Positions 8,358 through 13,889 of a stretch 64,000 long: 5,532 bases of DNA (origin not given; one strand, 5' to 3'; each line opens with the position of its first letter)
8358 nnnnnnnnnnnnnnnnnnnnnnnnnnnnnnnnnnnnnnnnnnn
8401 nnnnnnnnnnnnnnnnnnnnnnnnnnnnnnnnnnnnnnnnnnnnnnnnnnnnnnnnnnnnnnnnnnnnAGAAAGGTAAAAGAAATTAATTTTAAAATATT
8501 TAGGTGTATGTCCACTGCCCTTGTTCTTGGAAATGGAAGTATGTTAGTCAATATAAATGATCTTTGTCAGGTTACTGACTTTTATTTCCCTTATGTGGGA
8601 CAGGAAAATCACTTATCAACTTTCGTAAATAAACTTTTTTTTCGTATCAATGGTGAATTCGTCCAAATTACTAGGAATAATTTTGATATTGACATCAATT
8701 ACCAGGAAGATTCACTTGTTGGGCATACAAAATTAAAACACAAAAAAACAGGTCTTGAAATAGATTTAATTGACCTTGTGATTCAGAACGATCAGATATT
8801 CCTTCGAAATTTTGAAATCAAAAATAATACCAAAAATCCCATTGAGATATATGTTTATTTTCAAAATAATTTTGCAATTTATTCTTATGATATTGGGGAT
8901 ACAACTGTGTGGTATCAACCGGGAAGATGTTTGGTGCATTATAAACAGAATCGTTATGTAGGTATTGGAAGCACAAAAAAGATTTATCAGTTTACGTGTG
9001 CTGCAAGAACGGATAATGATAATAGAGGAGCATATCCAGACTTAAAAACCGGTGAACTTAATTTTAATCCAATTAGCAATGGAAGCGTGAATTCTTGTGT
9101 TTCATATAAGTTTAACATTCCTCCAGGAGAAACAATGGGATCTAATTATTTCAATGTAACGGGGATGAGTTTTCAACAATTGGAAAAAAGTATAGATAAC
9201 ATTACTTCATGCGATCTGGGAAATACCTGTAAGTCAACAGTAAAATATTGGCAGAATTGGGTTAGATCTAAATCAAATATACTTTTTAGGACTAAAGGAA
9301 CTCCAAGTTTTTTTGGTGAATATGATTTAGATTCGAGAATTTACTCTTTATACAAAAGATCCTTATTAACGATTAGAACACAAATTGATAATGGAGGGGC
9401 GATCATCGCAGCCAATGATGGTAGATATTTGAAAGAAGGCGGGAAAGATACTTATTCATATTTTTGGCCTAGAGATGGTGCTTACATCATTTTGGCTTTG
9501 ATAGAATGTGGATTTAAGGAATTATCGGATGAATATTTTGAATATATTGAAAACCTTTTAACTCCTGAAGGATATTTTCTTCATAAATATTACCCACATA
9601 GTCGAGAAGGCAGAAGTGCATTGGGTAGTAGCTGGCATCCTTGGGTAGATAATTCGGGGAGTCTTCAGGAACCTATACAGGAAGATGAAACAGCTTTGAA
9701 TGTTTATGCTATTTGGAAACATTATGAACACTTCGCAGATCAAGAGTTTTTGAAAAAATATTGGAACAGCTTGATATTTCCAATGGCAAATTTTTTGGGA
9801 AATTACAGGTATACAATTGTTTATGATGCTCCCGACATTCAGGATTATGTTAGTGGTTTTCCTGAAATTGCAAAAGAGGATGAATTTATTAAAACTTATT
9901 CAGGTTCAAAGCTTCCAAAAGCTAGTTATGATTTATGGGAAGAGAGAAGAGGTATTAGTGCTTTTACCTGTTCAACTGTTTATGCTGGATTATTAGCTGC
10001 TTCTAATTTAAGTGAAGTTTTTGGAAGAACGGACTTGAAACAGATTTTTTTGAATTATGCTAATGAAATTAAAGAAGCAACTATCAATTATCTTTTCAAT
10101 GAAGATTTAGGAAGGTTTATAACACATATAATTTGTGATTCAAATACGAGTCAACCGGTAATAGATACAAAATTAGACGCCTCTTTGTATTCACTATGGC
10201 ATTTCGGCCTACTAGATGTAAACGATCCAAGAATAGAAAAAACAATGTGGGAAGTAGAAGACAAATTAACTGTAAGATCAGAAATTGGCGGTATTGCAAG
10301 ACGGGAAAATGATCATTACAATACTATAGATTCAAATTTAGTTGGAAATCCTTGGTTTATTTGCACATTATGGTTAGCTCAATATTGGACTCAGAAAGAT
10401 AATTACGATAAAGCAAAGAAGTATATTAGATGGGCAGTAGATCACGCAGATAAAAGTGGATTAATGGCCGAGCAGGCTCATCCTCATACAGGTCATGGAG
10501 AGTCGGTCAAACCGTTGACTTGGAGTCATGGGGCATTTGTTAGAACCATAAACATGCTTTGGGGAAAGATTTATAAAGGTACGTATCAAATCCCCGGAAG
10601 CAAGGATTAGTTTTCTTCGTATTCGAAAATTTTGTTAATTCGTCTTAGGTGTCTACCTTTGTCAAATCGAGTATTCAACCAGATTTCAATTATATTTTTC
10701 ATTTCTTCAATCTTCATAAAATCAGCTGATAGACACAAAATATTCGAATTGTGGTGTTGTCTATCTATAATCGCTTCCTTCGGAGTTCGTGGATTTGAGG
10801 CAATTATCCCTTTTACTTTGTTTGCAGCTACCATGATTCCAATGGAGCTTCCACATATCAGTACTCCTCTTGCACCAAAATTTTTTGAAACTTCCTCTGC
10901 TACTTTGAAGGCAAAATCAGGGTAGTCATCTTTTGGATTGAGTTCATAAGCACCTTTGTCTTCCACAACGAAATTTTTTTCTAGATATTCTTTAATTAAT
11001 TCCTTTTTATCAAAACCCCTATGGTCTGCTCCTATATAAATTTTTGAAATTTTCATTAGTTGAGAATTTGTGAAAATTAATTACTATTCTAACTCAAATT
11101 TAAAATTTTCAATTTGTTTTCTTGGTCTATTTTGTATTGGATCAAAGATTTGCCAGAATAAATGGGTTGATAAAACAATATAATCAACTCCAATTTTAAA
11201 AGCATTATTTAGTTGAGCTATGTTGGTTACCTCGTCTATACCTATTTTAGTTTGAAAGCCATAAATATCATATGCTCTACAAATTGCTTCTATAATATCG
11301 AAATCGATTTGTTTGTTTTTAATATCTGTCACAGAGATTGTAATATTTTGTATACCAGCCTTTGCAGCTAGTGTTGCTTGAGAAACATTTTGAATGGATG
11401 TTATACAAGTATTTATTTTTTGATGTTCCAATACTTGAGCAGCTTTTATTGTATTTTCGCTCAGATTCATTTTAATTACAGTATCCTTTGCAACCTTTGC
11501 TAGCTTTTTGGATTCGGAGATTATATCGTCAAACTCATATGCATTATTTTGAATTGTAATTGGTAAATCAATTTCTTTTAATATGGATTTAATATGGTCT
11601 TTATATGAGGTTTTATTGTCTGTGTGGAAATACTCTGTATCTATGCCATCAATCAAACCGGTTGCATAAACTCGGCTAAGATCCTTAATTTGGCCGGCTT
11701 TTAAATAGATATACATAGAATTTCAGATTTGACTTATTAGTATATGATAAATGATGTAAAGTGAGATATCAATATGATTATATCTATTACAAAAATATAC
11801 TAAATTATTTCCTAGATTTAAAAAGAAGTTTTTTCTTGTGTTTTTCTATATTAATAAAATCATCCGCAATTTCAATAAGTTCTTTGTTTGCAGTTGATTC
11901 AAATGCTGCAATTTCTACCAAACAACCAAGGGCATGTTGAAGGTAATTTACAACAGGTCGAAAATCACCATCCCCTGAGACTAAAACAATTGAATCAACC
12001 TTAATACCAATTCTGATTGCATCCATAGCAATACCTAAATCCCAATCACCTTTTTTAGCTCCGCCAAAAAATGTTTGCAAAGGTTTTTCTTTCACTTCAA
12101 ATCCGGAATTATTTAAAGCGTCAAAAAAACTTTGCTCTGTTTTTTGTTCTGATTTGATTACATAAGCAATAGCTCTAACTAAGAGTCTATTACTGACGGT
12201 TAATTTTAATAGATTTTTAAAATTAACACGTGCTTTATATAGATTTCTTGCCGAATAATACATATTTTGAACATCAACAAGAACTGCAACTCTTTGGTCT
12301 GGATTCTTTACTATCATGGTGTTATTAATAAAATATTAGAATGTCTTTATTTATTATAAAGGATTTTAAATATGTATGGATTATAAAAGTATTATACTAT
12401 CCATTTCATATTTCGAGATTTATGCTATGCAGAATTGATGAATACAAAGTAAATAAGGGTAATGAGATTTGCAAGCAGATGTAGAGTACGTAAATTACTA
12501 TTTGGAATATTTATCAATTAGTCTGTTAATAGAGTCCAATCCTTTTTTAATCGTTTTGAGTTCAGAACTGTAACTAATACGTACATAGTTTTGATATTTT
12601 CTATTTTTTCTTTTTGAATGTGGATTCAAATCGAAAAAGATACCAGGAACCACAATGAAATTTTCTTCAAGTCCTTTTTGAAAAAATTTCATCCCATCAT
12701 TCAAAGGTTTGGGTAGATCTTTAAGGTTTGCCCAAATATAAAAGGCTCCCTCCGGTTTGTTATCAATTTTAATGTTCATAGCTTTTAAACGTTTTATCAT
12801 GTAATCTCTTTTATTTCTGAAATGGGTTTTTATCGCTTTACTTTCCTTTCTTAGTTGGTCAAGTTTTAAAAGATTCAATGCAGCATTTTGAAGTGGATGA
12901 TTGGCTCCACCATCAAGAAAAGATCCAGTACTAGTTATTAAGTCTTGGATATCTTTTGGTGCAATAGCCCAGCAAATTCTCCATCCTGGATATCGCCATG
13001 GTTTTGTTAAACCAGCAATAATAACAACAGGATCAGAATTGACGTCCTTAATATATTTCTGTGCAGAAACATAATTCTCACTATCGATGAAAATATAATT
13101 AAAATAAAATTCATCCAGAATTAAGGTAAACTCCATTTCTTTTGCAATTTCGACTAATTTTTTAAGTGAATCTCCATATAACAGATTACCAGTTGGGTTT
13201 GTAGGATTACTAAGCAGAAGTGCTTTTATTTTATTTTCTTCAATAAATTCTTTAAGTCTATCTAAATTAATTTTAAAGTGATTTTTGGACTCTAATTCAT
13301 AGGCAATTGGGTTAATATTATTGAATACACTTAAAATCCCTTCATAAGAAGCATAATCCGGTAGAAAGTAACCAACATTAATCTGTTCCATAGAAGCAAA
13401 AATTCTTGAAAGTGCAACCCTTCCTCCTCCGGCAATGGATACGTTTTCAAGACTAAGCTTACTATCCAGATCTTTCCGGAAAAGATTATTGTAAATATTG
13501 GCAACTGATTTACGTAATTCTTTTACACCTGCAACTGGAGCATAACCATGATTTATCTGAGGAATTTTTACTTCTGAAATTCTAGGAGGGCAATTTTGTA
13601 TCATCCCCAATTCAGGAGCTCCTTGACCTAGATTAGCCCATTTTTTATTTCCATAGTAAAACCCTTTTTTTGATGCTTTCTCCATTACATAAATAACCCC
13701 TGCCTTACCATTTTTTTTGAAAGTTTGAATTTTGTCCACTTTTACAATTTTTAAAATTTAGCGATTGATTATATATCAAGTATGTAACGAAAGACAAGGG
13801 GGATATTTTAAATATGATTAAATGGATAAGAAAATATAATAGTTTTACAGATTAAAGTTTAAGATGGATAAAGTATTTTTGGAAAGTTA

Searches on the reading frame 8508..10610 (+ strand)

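Call 65: search_protein_families(library=pfam, proteins=[window:8508-10610:+], max_evalue=0.0001)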
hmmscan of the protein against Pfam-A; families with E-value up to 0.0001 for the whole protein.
window:8508-10610:+ (700 aa): 2 families
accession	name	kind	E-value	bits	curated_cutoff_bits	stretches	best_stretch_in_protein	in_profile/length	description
PF00723.27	Glyco_hydro_15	-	2.4e-27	96.3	22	2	466-638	160-339/427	Glycosyl hydrolases family 15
PF22422.2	MGH1-like_GH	-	7.3e-06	26.2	27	1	316-673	1-356/356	Mannosylglycerate hydrolase MGH1-like glycoside hydrolase domain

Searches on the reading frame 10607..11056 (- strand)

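Call 65: search_protein_families(library=pfam, proteins=[window:10607-11056:-], max_evalue=0.0001)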
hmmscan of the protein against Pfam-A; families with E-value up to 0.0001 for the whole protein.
window:10607-11056:- (149 aa): 1 family
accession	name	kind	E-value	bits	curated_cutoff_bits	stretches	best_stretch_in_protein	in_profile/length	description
PF02502.23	LacAB_rpiB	-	7.4e-45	152.7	24.7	1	6-143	1-138/138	Ribose/Galactose Isomerase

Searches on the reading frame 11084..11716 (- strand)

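Call 65: search_protein_families(library=pfam, proteins=[window:11084-11716:-], max_evalue=0.0001)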
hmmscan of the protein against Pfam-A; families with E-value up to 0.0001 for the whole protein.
window:11084-11716:- (210 aa): 1 family
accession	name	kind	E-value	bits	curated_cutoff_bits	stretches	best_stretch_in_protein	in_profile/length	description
PF00923.25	TAL_FSA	-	5.7e-11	42.7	27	1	41-192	65-234/285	Transaldolase/Fructose-6-phosphate aldolase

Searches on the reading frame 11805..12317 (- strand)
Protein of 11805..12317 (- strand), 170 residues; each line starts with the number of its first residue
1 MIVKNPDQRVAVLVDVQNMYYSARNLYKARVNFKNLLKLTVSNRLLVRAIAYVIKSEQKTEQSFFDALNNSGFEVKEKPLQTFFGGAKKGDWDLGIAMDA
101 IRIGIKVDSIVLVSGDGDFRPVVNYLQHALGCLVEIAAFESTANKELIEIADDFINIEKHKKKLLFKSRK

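Call 65: search_protein_families(library=pfam, proteins=[window:11805-12317:-], max_evalue=0.0001)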
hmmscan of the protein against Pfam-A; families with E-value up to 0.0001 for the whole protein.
window:11805-12317:- (170 aa): 1 family
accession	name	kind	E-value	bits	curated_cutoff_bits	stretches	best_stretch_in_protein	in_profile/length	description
PF01936.24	NYN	-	3.7e-34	118.7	24.2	1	9-158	1-145/145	NYN domain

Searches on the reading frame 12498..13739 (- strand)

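Call 66: search_protein_families(library=pfam, proteins=[window:12498-13739:-], max_evalue=0.0001)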
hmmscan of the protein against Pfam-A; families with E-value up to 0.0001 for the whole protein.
window:12498-13739:- (413 aa): 1 family
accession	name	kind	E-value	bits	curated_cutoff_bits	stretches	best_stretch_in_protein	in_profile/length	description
PF00155.27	Aminotran_1_2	-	2.1e-33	116.5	19.7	1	33-404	2-361/361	Aminotransferase class I and II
